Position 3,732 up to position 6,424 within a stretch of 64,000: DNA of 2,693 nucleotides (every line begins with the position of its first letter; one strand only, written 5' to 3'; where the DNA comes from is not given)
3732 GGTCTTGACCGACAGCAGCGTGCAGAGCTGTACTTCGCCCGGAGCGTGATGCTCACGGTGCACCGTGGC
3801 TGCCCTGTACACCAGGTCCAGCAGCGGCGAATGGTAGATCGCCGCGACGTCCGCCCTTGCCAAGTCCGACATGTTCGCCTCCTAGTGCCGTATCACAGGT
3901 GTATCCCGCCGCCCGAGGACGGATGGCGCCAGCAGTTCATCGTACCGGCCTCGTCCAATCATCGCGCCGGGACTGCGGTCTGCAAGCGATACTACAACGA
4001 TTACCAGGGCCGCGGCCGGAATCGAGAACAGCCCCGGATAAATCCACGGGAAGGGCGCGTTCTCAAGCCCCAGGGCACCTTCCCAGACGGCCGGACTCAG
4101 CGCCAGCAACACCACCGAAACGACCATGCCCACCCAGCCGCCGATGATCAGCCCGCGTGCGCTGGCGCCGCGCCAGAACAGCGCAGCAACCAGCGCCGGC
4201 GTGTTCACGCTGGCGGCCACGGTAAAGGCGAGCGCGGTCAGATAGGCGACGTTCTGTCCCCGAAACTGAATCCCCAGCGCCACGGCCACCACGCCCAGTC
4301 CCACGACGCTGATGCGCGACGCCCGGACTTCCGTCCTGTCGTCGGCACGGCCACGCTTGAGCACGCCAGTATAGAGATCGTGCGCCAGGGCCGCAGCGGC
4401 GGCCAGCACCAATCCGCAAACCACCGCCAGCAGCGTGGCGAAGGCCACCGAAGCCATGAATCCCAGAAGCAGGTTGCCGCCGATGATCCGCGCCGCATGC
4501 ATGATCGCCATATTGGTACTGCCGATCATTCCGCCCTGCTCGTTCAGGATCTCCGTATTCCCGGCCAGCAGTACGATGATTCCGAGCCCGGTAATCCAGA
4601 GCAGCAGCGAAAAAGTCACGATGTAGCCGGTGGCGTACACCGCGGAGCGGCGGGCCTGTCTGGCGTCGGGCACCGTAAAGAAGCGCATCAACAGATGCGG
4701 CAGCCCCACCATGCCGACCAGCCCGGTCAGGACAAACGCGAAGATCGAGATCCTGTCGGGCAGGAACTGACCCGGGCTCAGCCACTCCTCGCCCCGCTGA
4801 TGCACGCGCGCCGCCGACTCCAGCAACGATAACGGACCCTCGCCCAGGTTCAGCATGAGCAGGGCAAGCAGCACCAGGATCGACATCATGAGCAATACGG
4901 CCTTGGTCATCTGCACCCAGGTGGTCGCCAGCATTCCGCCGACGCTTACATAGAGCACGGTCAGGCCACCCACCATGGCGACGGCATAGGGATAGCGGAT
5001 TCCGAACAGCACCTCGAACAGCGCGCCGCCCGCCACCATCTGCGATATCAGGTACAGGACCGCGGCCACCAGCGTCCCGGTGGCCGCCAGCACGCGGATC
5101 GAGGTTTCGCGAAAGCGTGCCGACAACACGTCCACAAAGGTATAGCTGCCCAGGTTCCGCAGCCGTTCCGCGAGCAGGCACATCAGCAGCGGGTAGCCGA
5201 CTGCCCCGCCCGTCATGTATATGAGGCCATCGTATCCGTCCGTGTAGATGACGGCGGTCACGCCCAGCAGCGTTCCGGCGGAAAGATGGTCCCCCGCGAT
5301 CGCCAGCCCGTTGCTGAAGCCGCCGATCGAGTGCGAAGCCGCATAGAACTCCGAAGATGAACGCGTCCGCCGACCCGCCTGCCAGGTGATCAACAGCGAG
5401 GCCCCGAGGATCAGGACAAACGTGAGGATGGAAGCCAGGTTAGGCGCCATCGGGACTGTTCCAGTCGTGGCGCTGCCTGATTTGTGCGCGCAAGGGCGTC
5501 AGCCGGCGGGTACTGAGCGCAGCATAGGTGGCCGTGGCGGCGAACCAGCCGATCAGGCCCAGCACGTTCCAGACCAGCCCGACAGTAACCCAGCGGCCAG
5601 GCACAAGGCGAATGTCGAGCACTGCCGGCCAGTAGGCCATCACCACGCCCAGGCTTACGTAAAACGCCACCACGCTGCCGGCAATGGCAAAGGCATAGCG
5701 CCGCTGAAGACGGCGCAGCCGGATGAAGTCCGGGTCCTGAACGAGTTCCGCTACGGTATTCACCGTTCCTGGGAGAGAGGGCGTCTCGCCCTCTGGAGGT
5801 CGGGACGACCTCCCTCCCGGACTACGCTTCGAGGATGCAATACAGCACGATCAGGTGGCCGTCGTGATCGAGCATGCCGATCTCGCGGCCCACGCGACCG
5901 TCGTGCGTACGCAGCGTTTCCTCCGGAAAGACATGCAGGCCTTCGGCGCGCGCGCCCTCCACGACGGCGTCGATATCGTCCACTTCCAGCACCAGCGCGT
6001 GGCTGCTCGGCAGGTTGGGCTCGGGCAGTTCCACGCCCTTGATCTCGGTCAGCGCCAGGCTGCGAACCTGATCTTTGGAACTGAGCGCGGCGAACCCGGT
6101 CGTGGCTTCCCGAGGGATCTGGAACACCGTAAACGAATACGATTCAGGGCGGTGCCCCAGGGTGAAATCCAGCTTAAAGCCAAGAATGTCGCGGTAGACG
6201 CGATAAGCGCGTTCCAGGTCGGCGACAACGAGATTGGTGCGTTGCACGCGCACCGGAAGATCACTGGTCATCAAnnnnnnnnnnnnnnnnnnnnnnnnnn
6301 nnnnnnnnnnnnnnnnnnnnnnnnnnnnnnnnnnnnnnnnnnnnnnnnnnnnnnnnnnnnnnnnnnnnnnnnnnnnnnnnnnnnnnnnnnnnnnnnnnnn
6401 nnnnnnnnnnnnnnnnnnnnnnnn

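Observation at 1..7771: Biotin genes joined to an aldehyde dehydrogenase / VOC / ActP-like uptake module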

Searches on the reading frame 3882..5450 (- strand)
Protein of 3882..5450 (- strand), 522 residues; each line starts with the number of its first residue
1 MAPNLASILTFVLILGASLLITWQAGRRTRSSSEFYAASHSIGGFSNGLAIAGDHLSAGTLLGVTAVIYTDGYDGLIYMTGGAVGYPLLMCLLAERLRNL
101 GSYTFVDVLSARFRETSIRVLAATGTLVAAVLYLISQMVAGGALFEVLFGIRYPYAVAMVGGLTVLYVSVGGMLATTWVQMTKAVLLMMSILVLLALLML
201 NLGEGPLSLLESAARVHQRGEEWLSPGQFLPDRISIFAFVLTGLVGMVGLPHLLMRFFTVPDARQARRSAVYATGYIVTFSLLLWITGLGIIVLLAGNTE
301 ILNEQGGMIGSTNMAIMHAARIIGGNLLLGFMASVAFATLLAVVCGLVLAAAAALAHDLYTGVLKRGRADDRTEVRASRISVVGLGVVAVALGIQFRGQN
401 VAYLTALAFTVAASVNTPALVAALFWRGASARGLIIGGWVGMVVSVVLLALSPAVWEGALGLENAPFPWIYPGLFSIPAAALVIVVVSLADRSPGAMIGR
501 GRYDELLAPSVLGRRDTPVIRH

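Call 5: search_protein_families(library=ncbifam, proteins=[window:3882-5450:-])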
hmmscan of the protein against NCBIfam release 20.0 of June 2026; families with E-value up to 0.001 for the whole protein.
window:3882-5450:- (522 aa): 11 families
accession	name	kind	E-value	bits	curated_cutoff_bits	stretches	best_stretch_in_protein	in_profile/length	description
NF006903.2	PRK09395.1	subfamily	3.6e-174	580.2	750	1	4-505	34-535/552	cation/acetate symporter ActP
NF009135.0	PRK12488.1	subfamily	6e-162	540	850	1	4-505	31-532/549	cation/acetate symporter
TIGR02711.1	symport_actP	equivalog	1.9e-156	522.1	1099.25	1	4-503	31-530/549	cation/acetate symporter ActP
NF058657.1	MncbAcdTpMctC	equivalog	7e-120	400.9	670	1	6-490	7-498/527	monocarboxylic acid transporter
TIGR03648.1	Na_symport_lg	subfamily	2.2e-63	214.5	320.75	2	18-279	10-284/547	VC_2705 family sodium/solute symporter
TIGR00813.1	sss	superfamily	6.5e-47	160.5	184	1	35-441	1-411/411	sodium/solute symporter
TIGR02121.1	Na_Pro_sym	equivalog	1.6e-38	132.6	515.5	1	8-497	4-475/488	sodium/proline symporter PutP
NF011948.0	PRK15419.1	equivalog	1e-22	80.7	955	1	7-499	7-481/502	sodium/proline symporter PutP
TIGR02119.1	panF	equivalog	1.8e-20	73.4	328.05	1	8-453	8-442/471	sodium/pantothenate symporter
NF046076.1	monocarbox_MctP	equivalog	6.7e-12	44.8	625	1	9-489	9-478/481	monocarboxylate uptake permease MctP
NF007790.0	PRK10484.1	equivalog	6.6e-08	31.8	401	1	5-392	3-393/527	solute:sodium symporter family transporter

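Call 6: search_protein_families(library=pfam, proteins=[window:3882-5450:-])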
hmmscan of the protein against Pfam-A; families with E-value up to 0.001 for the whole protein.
window:3882-5450:- (522 aa): 1 family
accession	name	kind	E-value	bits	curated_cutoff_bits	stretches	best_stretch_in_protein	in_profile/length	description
PF00474.23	SSF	-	1.2e-82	278.4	22.8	1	35-441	1-406/406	Sodium:solute symporter family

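Call 20: find_related_loci(query=window:3882-5450:-, collection=genome_contigs, flank=8000)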
Query window:3882-5450:- (522 aa) in genome_contigs; peptide patterns used: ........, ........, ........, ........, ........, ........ (x = any residue, [..] = any of these).
45 stretches matched a pattern; 20 encode a relative of the query (tblastn E <= 1e-3); 20 distinct loci.
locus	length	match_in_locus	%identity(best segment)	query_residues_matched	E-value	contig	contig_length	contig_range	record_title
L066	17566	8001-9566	98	1-522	0e+0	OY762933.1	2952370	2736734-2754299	MAG: Gammaproteobacteria bacterium isolate 8747c98c-8292-48b6-a6db-266d0caa829b genome assembly, chromosome: 1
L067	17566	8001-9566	96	1-522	0e+0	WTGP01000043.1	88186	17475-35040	MAG: Gammaproteobacteria bacterium isolate CO36388bin_2 NODE_51_length_88186_cov_62.446653, whole genome shotgun sequenc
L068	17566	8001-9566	96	1-522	0e+0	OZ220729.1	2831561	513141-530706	MAG: Gammaproteobacteria bacterium isolate 3a360650-b487-4473-8a34-f610b0208760 genome assembly, chromosome: 1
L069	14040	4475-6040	96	1-522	0e+0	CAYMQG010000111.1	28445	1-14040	MAG TPA_asm: uncultured Gammaproteobacteria bacterium isolate SRP338948_co1_10 genome assembly, contig: k141_300492, who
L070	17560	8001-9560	95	1-520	0e+0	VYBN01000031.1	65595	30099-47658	MAG: Gammaproteobacteria bacterium isolate SB0673_bin_2 NODE_113_length_65595_cov_67.663595, whole genome shotgun sequen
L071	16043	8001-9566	96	1-522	0e+0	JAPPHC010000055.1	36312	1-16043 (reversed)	MAG: Gammaproteobacteria bacterium isolate RHO1_bin_71 NODE_2199_length_36312_cov_341.646965, whole genome shotgun seque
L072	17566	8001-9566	95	1-522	0e+0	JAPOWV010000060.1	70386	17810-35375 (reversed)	MAG: Gammaproteobacteria bacterium isolate COS2_bin_9 NODE_215_length_70386_cov_11.8377, whole genome shotgun sequence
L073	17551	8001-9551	93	1-517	0e+0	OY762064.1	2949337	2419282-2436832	MAG: Gammaproteobacteria bacterium isolate 5875f011-1e0e-4071-bb50-440bf5799690 genome assembly, chromosome: 1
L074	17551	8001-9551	92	1-517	0e+0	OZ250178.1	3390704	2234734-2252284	MAG: Candidatus Foliamicus sp. isolate ac1afad2-df65-4484-8806-aab42824610e genome assembly, chromosome: 1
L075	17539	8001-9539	92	1-513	0e+0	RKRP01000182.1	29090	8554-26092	MAG: Gammaproteobacteria bacterium isolate PNGco_C_bin10 scaffold_141, whole genome shotgun sequence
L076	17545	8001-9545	93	1-515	0e+0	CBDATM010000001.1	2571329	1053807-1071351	MAG: Gammaproteobacteria bacterium isolate 54733f49-05bb-4832-90cb-a41e28f9d041 genome assembly, contig: contig_1, whole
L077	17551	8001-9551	87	1-517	0e+0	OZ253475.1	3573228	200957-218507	MAG: Candidatus Foliamicus sp. isolate 7574a00a-928a-48d9-85f6-2cf36d55d6c7 genome assembly, chromosome: 1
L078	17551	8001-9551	87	1-517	0e+0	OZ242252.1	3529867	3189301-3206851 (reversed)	MAG: Candidatus Foliamicus sp. isolate 8837b1df-4c2a-421f-9400-f743960723ed genome assembly, chromosome: 1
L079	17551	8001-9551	87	1-517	0e+0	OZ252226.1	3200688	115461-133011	MAG: Candidatus Foliamicus sp. isolate d29f3963-6957-41e9-9ff2-16a1be17ee2c genome assembly, chromosome: 1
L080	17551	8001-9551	85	1-517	0e+0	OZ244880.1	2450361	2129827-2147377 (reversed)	MAG: Candidatus Foliamicus sp. isolate 8c9a6700-f045-4f67-973d-99a5b8b15ec5 genome assembly, chromosome: 1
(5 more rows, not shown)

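Call 90: search_dna_similar(query=window:3882-5450:-, collection=plasmids, mode=protein, max_rows=25)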
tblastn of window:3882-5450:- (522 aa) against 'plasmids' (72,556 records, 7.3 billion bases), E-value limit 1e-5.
Records with a match: 276; places in all: 313; records where one place covers at least 80% of the query: 191.
Best place of each record, by identity: <60% 276.
By first word of the organism name: Burkholderia 48; Escherichia 19; Paracoccus 18; Sphingobium 12; Cupriavidus 11; Paraburkholderia 10; Caballeronia 10; Azospirillum 8; Bradyrhizobium 8; Streptomyces 8; and 61 more.
By predicted mobility (MOB-suite, as given by PLSDB): non-mobilizable 189; conjugative 62; mobilizable 25.
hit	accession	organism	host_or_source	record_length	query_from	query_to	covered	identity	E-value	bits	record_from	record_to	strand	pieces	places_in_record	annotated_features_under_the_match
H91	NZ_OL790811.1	Proteus mirabilis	-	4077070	4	513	98%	47.1%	1e-104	351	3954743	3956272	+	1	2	none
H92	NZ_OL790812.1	Proteus mirabilis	-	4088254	4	513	98%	47.1%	1e-104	351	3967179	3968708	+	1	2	none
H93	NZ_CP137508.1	Pseudomonas aeruginosa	Homo sapiens,Bacterial culture sample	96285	4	503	96%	48.0%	8e-107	357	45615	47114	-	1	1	cation acetate symporter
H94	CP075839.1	Pseudomonas aeruginosa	Homo sapiens,Cell culture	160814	4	503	96%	48.0%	8e-107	357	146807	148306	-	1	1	cation acetate symporter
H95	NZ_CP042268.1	Pseudomonas aeruginosa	Homo sapiens,sputum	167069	4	503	96%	48.0%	9e-107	357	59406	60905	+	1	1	cation acetate symporter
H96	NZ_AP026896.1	Aeromonas caviae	Microbe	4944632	4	503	96%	48.0%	6e-105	352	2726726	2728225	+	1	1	none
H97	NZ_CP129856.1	Klebsiella pneumoniae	Homo sapiens,whole organism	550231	4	503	96%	48.0%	5e-93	318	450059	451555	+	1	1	actP: cation/acetate symporter ActP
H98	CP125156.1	Klebsiella pneumoniae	-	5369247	4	503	96%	48.0%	5e-93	318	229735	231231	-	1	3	actP: cation/acetate symporter ActP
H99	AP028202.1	Paraburkholderia largidicola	Physopelta gutta,midgut,Midgut crypts ...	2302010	2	505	97%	47.6%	1e-100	339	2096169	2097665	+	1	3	cation acetate symporter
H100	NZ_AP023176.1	Paraburkholderia largidicola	Physopelta gutta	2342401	2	505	97%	47.6%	2e-100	339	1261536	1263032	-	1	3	none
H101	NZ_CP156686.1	Burkholderia stagnalis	Bacterial cells,soils collected in ...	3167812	4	522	99%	46.2%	4e-94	321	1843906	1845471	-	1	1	none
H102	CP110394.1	Burkholderia sp. JSH-S8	Tetrastigma hemsleyanum Diels et Gilg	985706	1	504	97%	47.4%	8e-101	340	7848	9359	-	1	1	cation acetate symporter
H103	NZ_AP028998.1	Paraburkholderia sp. 22B1P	-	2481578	2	505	97%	47.4%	9e-100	337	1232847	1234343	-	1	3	none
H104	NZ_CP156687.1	Burkholderia stagnalis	Bacterial cells,soils collected in ...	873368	1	504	97%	47.4%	4e-99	335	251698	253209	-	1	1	cation acetate symporter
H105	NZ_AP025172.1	Cupriavidus sp. P-10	-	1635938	4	522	99%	46.0%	7e-94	320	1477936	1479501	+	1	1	none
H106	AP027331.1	Sphingobium sp. TomTYG65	-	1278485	4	503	96%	47.4%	9e-98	331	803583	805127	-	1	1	actP: cation acetate symporter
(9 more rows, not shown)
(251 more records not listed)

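Call 117: get_annotated_region(hit=H106, flank=6000)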
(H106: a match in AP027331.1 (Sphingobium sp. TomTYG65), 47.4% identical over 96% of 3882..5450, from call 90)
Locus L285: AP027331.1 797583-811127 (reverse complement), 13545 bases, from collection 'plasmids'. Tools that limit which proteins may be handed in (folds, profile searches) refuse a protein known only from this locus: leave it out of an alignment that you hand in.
description: Sphingobium sp. TomTYG65 plasmid pTomTYG65a DNA, complete genome
organism: Sphingobium sp. TomTYG65 (NCBI taxid 3028888)
taxonomy: Bacteria; Pseudomonadota; Alphaproteobacteria; Sphingomonadales; Sphingomonadaceae; Sphingobium; Sphingobium sp. TomTYG65
host: -; source: -; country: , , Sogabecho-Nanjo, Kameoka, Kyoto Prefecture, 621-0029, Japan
typing (MOB-suite, as given by PLSDB): non-mobilizable; replicon rep_cluster_545
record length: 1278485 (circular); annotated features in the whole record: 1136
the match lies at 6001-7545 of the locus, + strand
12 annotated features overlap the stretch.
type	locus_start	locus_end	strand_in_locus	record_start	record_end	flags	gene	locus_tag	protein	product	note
CDS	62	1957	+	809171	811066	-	-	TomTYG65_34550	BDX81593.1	hypothetical protein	-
CDS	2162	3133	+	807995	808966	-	-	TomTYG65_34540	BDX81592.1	acetoin:2,6-dichlorophenolindophenol oxidoreductase subunit alpha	-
CDS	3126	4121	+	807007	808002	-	acoB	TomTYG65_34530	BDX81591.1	TPP-dependent acetoin dehydrogenase complex, E1 protein subunit beta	-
CDS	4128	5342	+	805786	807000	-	-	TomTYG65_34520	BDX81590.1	dihydrolipoamide acetyltransferase component of pyruvate dehydrogenase complex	-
CDS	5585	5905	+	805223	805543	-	-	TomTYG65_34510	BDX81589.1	membrane protein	-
CDS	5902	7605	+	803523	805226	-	actP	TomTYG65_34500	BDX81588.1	cation acetate symporter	-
CDS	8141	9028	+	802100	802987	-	-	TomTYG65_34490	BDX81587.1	hypothetical protein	-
CDS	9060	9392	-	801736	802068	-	-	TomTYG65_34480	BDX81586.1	hypothetical protein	-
CDS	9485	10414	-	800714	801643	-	gal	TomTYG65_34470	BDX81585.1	D-galactose 1-dehydrogenase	-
CDS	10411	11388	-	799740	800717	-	-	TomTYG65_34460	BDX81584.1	hypothetical protein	-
CDS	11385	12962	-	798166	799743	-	-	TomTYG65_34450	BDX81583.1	2,5-dioxovalerate dehydrogenase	-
CDS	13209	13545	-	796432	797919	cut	glpK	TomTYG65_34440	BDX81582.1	glycerol kinase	-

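Call 118: get_annotated_region(hit=H93, flank=6000)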
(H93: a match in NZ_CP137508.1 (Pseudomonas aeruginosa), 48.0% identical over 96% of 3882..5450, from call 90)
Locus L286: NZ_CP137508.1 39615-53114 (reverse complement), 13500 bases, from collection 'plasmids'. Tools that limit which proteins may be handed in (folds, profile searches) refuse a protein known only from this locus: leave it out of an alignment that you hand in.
description: Pseudomonas aeruginosa strain HPA0698 plasmid pHPA0698-2, complete sequence
organism: Pseudomonas aeruginosa (NCBI taxid 287)
taxonomy: Bacteria; Pseudomonadota; Gammaproteobacteria; Pseudomonadales; Pseudomonadaceae; Pseudomonas; Pseudomonas aeruginosa
host: -; source: Homo sapiens,Bacterial culture sample; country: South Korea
typing (MOB-suite, as given by PLSDB): non-mobilizable
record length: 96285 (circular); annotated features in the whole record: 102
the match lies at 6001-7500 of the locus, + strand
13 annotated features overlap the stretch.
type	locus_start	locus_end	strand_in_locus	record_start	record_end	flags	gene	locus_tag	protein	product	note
CDS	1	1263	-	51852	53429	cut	-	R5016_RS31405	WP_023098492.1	recombinase family protein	GO:0006310 - DNA recombination [Evidence IEA]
CDS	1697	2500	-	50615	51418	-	-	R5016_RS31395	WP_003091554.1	VacJ family lipoprotein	-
CDS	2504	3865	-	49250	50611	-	-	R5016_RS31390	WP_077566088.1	alpha/beta fold hydrolase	-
CDS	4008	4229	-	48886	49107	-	-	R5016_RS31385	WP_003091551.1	DUF2061 domain-containing protein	-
CDS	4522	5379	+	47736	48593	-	-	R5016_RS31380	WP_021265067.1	glycine betaine ABC transporter substrate-binding protein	-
CDS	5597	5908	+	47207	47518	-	-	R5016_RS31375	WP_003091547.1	DUF485 domain-containing protein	-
CDS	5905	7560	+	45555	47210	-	-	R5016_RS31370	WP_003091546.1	cation acetate symporter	GO:0006847 - plasma membrane acetate transport [Evidence IEA]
CDS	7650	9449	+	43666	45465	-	-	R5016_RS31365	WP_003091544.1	cyclic nucleotide-binding/CBS domain-containing protein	-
CDS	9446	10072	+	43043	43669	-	-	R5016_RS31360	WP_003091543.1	3'-5' exonuclease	-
CDS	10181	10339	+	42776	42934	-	-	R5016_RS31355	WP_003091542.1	DUF3309 family protein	-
CDS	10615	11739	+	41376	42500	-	-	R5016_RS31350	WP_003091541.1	GNAT family N-acetyltransferase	-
CDS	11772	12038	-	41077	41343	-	-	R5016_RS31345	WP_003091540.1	DUF2790 domain-containing protein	-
CDS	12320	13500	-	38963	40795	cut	-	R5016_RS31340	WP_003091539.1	ABC transporter ATP-binding protein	-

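Call 119: get_annotated_region(hit=H102, flank=6000)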
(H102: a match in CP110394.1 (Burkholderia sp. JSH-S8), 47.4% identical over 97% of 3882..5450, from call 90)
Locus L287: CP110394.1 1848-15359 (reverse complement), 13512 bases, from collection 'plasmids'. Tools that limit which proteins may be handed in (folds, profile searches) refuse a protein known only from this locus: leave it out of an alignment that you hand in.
description: Burkholderia sp. JSH-S8 plasmid pla, complete sequence
organism: Burkholderia sp. JSH-S8 (NCBI taxid 2880219)
taxonomy: Bacteria; Pseudomonadota; Betaproteobacteria; Burkholderiales; Burkholderiaceae; Burkholderia; Burkholderia sp. JSH-S8
host: -; source: Tetrastigma hemsleyanum Diels et Gilg; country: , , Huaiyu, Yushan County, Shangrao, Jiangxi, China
typing (MOB-suite, as given by PLSDB): non-mobilizable
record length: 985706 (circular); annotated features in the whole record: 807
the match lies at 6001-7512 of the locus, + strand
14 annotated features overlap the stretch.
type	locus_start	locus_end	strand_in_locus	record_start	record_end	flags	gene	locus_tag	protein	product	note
CDS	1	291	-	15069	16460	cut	-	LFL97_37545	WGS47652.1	ATP-binding protein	-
CDS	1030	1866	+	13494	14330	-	-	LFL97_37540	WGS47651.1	cytochrome c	-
CDS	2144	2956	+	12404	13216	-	-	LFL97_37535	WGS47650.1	hypothetical protein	-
CDS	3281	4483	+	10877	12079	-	-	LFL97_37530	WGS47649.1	restriction endonuclease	-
CDS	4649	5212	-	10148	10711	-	-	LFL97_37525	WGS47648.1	GNAT family N-acetyltransferase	-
CDS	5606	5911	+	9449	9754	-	-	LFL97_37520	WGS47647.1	DUF485 domain-containing protein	-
CDS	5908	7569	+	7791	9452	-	-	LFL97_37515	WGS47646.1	cation acetate symporter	-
CDS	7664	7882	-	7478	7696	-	-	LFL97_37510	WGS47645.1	hypothetical protein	-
CDS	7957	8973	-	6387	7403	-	-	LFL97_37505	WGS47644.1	alpha/beta fold hydrolase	-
CDS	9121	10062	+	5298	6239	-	-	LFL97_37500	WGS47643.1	LysR substrate-binding domain-containing protein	-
CDS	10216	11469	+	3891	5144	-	-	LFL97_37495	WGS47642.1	ABC transporter substrate-binding protein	-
CDS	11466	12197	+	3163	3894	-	-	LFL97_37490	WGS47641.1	ATP-binding cassette domain-containing protein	-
CDS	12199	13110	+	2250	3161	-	-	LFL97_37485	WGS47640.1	branched-chain amino acid ABC transporter permease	-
CDS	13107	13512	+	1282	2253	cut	-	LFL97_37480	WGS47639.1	branched-chain amino acid ABC transporter permease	-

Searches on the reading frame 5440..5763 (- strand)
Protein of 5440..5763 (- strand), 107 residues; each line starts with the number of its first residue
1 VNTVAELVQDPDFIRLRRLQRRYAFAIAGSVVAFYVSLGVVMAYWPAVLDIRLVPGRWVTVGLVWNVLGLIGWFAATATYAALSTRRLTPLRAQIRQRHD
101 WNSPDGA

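Call 5: search_protein_families(library=ncbifam, proteins=[window:5440-5763:-])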
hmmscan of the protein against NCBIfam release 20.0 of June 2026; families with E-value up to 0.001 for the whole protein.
window:5440-5763:- (107 aa): 0 families

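Call 6: search_protein_families(library=pfam, proteins=[window:5440-5763:-])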
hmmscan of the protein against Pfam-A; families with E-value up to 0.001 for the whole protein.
window:5440-5763:- (107 aa): 2 families
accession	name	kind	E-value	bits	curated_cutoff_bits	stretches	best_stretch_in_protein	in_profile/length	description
PF04341.17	DUF485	-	2.3e-12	47.2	28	1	9-97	2-88/88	Protein of unknown function, DUF485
PF07332.16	Phage_holin_3_6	-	0.00072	20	28.4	1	17-96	31-107/116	Putative Actinobacterial Holin-X, holin superfamily III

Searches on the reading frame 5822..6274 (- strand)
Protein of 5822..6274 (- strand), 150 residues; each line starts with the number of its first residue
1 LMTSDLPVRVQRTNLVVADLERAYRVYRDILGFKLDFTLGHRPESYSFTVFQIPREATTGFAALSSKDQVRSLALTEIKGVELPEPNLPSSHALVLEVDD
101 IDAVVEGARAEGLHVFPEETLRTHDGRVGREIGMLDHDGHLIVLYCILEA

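Call 5: search_protein_families(library=ncbifam, proteins=[window:5822-6274:-])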
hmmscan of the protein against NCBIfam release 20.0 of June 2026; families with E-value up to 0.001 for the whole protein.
window:5822-6274:- (150 aa): 1 family
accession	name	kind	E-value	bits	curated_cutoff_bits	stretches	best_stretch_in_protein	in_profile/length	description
TIGR03081.1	metmalonyl_epim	equivalog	0.00015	22.3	114.95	0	12-132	4-112/129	methylmalonyl-CoA epimerase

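Call 6: search_protein_families(library=pfam, proteins=[window:5822-6274:-])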
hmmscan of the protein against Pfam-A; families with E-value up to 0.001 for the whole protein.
window:5822-6274:- (150 aa): 3 families
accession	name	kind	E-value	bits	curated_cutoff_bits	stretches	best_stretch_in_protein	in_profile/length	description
PF00903.31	Glyoxalase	-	4e-11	43.8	20.6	1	10-143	2-120/121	Glyoxalase/Bleomycin resistance protein/Dioxygenase superfamily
PF13669.12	Glyoxalase_4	-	3e-05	24.7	27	1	14-124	4-102/109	Glyoxalase/Bleomycin resistance protein/Dioxygenase superfamily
PF22677.2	Ble-like_N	-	0.0004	20.5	24.5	1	14-35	6-27/41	Bleomycin resistance protein-like N-terminal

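Call 61: search_protein_representatives(protein=window:5822-6271:-)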
Query: 149 residues. Proteins with E-value up to 0.001 (for the whole library): 227; up to 1e-10: 122; up to 1e-30: 4. The best 150 are listed.
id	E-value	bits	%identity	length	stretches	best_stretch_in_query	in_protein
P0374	3.8e-63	227.9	95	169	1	1-115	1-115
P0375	5.2e-43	162.6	54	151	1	4-148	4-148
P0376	2.3e-39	150.8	53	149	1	3-146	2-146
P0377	2.4e-31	124.8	89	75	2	1-44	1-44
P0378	2.2e-30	121.7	48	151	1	4-147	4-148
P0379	7.3e-30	120.0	45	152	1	5-147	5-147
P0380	1.2e-29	119.3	48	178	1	3-145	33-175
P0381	2.3e-29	118.4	46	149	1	7-148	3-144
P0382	7.9e-29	116.7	43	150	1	2-148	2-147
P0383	1.4e-28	115.9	49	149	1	6-146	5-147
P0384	3.7e-28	114.5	46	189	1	10-145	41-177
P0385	5.5e-28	113.9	45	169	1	6-146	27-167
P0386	2.2e-27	112.0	66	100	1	61-149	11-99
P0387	2.2e-27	112.0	43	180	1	10-145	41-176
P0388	4.0e-27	111.2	50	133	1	20-147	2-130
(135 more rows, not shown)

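Call 109: find_encoding_contigs(protein=P0375, flank=7000, max_places=1)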
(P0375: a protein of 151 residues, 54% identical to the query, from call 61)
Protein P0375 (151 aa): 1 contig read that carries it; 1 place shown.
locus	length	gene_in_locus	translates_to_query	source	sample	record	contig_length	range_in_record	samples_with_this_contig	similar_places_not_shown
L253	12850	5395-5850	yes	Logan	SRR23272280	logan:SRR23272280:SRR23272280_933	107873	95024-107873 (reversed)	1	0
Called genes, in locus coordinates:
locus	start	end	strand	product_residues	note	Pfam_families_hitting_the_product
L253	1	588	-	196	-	?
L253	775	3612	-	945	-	PF11791:Aconitase_B_N, PF06434:Aconitase_2_N, PF00330:Aconitase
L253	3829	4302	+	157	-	PF00903:Glyoxalase (weak)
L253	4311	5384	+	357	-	PF16884:ADH_N_2, PF00107:ADH_zinc_N, PF13602:ADH_zinc_N_2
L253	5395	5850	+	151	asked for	PF00903:Glyoxalase (weak), PF22677:Ble-like_N (weak)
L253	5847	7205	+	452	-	PF07690:MFS_1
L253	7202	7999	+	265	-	PF00975:Thioesterase (weak), PF12697:Abhydrolase_6, PF00561:Abhydrolase_1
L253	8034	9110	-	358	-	-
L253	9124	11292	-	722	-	PF07715:Plug, PF00593:TonB_dep_Rec_b-barrel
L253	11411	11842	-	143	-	PF07045:DUF1330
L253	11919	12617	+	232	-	PF00857:Isochorismatase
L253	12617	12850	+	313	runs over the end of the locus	PF01522:Polysacc_deac_1 (weak)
